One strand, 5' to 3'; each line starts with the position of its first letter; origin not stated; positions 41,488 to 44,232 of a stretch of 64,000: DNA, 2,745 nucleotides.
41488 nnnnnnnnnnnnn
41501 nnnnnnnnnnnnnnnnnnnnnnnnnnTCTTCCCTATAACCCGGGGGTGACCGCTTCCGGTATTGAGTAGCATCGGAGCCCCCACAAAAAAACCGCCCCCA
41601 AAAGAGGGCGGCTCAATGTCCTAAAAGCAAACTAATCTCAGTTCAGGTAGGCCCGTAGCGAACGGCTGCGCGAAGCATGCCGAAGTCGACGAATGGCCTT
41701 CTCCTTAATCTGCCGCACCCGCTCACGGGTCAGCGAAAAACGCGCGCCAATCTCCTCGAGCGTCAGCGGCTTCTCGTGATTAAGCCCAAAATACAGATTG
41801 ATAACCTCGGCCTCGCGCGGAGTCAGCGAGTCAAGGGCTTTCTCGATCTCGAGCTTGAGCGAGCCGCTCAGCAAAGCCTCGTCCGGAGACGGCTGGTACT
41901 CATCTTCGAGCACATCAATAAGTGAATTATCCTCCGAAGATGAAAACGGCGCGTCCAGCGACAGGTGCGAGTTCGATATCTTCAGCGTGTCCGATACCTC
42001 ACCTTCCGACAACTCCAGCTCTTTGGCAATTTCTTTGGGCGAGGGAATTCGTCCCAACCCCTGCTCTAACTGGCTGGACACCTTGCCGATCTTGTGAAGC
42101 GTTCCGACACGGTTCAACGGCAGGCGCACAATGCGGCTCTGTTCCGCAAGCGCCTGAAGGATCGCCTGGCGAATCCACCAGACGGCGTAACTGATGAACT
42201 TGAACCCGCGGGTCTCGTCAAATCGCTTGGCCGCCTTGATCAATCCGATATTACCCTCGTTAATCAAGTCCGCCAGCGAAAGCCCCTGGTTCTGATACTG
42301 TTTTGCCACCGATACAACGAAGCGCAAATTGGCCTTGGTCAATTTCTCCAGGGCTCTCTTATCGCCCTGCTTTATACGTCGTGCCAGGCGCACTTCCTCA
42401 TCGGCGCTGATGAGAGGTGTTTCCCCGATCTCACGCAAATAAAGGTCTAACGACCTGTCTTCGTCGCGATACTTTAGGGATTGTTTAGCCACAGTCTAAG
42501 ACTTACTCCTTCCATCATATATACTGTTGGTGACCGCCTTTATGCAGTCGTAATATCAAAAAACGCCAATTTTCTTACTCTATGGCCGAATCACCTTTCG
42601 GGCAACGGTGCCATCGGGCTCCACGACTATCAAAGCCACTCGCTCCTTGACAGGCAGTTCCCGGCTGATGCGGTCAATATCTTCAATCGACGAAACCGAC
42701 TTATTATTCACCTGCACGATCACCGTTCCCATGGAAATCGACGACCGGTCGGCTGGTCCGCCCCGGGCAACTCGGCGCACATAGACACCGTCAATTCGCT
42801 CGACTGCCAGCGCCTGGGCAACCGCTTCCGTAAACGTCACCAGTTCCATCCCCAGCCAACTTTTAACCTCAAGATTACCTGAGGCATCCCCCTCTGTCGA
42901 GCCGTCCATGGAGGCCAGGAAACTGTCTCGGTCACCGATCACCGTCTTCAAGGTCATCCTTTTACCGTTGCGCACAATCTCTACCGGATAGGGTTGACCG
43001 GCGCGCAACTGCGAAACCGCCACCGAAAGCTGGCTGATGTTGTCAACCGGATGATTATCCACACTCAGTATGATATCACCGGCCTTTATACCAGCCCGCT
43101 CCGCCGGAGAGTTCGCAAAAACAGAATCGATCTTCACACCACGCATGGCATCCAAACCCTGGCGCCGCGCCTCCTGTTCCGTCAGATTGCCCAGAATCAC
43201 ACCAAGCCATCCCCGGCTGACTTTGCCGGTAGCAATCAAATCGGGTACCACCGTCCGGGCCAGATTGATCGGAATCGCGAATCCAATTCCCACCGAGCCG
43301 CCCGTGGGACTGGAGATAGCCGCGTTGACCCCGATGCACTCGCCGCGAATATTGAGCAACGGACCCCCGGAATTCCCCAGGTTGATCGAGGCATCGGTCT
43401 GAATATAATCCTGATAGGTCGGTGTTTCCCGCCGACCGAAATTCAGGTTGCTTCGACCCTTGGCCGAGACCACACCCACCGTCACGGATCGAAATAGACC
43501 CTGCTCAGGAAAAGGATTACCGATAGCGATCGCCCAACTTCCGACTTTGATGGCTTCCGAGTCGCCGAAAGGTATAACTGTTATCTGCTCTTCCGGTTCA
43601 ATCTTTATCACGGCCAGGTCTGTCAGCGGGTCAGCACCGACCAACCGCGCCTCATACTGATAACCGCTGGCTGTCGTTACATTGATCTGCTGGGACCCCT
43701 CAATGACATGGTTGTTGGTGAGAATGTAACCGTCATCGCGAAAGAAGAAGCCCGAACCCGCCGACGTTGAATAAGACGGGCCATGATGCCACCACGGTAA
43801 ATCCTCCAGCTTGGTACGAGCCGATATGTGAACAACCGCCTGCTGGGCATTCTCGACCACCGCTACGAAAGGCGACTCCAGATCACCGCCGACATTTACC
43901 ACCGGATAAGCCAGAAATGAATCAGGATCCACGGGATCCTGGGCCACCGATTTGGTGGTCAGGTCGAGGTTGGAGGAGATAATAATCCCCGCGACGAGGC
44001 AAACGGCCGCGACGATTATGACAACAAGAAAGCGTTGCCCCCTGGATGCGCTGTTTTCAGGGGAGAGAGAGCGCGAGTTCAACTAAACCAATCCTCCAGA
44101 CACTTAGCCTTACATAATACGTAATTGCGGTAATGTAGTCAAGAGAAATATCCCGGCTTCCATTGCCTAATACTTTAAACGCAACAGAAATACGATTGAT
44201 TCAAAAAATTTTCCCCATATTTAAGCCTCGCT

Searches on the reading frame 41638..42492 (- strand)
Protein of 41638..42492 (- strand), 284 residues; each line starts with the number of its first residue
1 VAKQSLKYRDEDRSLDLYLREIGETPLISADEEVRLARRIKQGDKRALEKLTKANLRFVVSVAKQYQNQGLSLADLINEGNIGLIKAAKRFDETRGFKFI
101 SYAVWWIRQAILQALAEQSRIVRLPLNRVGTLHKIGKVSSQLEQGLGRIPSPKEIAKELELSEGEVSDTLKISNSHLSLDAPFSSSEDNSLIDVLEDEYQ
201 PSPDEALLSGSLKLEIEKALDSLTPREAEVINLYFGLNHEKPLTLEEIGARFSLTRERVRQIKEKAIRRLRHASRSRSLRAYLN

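Call 5: search_protein_families(library=pfam, proteins=[window:41638-42492:-], max_evalue=0.01)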
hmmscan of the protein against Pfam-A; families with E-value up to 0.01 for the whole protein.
window:41638-42492:- (284 aa): 6 families
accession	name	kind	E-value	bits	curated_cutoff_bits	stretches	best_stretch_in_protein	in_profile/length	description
PF04545.22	Sigma70_r4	-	3.4e-21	74.9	24.1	1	219-272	1-50/50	Sigma-70, region 4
PF04539.22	Sigma70_r3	-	1.6e-20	73.4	25.3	1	132-206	3-77/78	Sigma-70 region 3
PF04542.20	Sigma70_r2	-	1.8e-19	69.7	24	1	53-120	3-70/71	Sigma-70 region 2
PF00140.25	Sigma70_r1_2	-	5.5e-15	55.5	22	1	14-45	2-33/34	Sigma-70 factor, region 1.2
PF08281.18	Sigma70_r4_2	-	0.00049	20.1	25.7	0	214-238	2-26/54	Sigma-70, region 4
PF21476.4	PF0610-like_N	-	0.0082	16.8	33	0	151-171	16-36/50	PF0610-like, N-terminal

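Call 6: search_protein_families(library=ncbifam, proteins=[window:41638-42492:-], max_evalue=0.01)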
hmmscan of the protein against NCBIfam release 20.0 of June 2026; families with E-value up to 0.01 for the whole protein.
window:41638-42492:- (284 aa): 58 families (the best 25 are shown)
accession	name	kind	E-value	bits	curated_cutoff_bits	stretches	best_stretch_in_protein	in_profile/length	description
NF004208.0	PRK05658.1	equivalog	2.7e-93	314.1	555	2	45-284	391-630/631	RNA polymerase sigma factor RpoD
NF006666.0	PRK09210.1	equivalog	3.1e-92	309.7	572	1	15-284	101-370/370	RNA polymerase sigma factor RpoD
NF041931.2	MzaA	equivalog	1.9e-83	281.5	800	1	45-283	474-714/726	MZA anti-phage system associated sigma-70 family RNA polymerase sigma factor MzaA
TIGR02997.1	Sig70-cyanoRpoD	subfamily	2.7e-82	276.4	384.5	2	45-271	73-298/298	RNA polymerase sigma factor, RpoD/SigA family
TIGR02394.1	rpoS_proteo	equivalog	5.3e-81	272.2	378.7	1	13-279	13-279/285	RNA polymerase sigma factor RpoS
NF004207.0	PRK05657.1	equivalog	2.8e-80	270.1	394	1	14-280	57-323/329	RNA polymerase sigma factor RpoS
NF004561.0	PRK05901.1-3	equivalog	1.2e-79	268.9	582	1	45-284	298-537/537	RNA polymerase sigma factor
NF005643.0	PRK07406.1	equivalog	2.5e-78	263.9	500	2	44-283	158-396/397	RNA polymerase sigma factor RpoD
TIGR02393.1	RpoD_Cterm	equivalog_domain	1.2e-77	260.8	354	1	48-283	2-237/238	RNA polymerase sigma factor RpoD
NF005920.0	PRK07921.1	subfamily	4.7e-75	252.6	464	1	45-282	89-326/328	RNA polymerase sigma factor SigB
NF004560.0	PRK05901.1-1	equivalog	6.6e-73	246.5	711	1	45-283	277-515/516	RNA polymerase sigma factor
NF005785.0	PRK07598.1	equivalog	1.6e-71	241.3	554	1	41-283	170-411/415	RNA polymerase sigma factor SigC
NF004562.0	PRK05901.1-4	equivalog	6.6e-70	236.2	779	1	47-283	317-553/571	RNA polymerase sigma factor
NF005642.0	PRK07405.1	subfamily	2e-69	234.2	524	1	38-274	75-309/318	RNA polymerase sigma factor SigD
NF004615.0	PRK05949.1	subfamily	4.6e-67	226.3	530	1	33-281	79-323/327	RNA polymerase sigma factor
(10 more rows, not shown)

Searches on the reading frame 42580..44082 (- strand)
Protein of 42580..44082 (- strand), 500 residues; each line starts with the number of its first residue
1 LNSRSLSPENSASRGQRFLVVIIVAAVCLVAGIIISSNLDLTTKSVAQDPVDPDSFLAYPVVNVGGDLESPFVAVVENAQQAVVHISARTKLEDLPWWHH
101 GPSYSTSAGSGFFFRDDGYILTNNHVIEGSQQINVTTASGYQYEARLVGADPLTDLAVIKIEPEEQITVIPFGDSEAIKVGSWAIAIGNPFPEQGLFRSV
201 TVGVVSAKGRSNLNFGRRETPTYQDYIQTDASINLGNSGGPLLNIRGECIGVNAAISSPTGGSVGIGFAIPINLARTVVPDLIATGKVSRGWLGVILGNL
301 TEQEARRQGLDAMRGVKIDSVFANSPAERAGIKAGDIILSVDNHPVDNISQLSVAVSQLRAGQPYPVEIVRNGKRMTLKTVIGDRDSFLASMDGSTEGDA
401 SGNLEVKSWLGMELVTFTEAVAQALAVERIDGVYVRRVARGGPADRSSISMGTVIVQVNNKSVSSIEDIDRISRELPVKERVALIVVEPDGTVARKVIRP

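Call 5: search_protein_families(library=pfam, proteins=[window:42580-44082:-], max_evalue=0.01)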
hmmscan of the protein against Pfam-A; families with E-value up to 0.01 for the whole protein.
window:42580-44082:- (500 aa): 7 families
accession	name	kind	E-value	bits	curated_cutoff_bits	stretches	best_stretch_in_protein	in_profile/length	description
PF13365.12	Trypsin_2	-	3.4e-34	119.1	27.6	1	109-252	1-144/144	Trypsin-like peptidase domain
PF13180.12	PDZ_2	-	9.8e-20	71.1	27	2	302-380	12-78/80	PDZ domain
PF00089.32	Trypsin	-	1e-18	68.4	20.6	1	106-275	22-216/220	Trypsin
PF17820.7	PDZ_6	-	3.1e-18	65.7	27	2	318-353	2-37/54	PDZ domain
PF00595.29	PDZ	-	5.5e-18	65.6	23.2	2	289-355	8-66/81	PDZ domain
PF12812.13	PDZ_1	-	1.5e-08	35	28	1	423-478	24-77/78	PDZ-like domain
PF14685.13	PDZ_Tricorn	-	0.002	18.5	25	0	323-353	29-61/88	Tricorn protease PDZ domain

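Call 6: search_protein_families(library=ncbifam, proteins=[window:42580-44082:-], max_evalue=0.01)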
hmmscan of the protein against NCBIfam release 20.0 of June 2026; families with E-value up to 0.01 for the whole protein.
window:42580-44082:- (500 aa): 26 families (the best 25 are shown)
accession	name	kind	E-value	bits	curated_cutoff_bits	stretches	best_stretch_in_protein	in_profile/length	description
TIGR02037.1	degP_htrA_DO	subfamily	1.1e-117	393.7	416.2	1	105-491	58-428/434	Do family serine endopeptidase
NF041521.1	HhoA_HhoB_HtrA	equivalog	4.6e-84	282.6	450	2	106-380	56-329/335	HhoA/HhoB/HtrA family serine endopeptidase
NF008147.1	PRK10898.1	equivalog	4.7e-81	272.7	408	2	71-384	46-349/352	outer membrane-stress sensor serine endopeptidase DegS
NF008189.1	PRK10942.1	equivalog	1.2e-79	268.1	720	2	109-381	115-380/477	serine endoprotease DegP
NF007526.1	PRK10139.1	equivalog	3.3e-79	266.7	756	1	109-477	93-437/456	serine endoprotease DegQ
NF047968.1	SerProtHtrA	equivalog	6.3e-79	265.9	470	2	19-380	2-355/357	serine protease HtrA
TIGR02038.1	protease_degS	equivalog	4.5e-75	253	422.95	2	66-384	41-348/351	outer membrane-stress sensor serine endopeptidase DegS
NF040960.1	MamE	equivalog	1.9e-64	218.4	800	2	102-283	117-294/659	magnetosome formation protease MamE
NF050055.1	SerProtHtrAMycob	equivalog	1.1e-61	209.3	800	1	105-379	225-495/502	serine protease HtrA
NF053637.1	SerProtHtrAspr2045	equivalog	3.6e-51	174.3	650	1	15-378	11-382/394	serine protease HtrA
NF033740.0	MarP_fam_protase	equivalog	2.3e-24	86.2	250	1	75-271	189-366/390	MarP family serine protease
NF040961.1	MamO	equivalog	5.1e-22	78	800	1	75-284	78-269/648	magnetosome protein MamO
NF040965.1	MamP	equivalog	3.2e-14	53.3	300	2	292-381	113-201/290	magnetosome magnetite formation protein MamP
NF041199.1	trx7_PDZ_seleno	equivalog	1.1e-13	50.9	300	2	300-379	302-387/390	Trx7/PDZ domain-containing (seleno)protein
TIGR00225.1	prc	subfamily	9.2e-11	41.4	218.6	1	314-381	62-130/335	C-terminal processing peptidase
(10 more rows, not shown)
